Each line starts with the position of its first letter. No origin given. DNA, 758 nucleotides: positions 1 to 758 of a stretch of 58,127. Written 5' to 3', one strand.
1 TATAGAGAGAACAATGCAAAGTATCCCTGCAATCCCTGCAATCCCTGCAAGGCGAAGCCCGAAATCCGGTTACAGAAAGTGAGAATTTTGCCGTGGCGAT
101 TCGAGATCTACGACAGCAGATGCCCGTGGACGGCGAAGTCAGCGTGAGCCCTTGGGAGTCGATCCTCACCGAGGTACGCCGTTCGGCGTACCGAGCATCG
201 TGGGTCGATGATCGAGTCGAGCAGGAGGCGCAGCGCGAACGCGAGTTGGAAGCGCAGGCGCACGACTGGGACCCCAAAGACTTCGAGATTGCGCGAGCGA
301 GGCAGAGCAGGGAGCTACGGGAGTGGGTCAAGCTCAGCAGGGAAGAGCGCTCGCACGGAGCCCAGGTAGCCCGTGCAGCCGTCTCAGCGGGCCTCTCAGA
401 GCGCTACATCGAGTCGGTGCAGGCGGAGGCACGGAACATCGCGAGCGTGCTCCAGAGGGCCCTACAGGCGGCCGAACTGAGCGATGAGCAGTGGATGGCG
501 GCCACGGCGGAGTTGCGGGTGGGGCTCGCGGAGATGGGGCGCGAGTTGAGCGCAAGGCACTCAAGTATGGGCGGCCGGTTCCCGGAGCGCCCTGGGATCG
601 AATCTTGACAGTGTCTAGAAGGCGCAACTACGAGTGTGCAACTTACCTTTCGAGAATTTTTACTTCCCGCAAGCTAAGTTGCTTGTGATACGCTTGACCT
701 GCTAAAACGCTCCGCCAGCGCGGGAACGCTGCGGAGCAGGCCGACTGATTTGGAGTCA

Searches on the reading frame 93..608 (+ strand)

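Call 31: search_protein_families(library=phrogs, proteins=[window:93-608:+], max_evalue=0.00001)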
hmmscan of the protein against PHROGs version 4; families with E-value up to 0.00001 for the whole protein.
window:93-608:+ (171 aa): 1 family
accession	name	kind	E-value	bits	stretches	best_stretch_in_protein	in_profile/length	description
phrog_3678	-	unknown function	1.5e-09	39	1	16-146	69-209/213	-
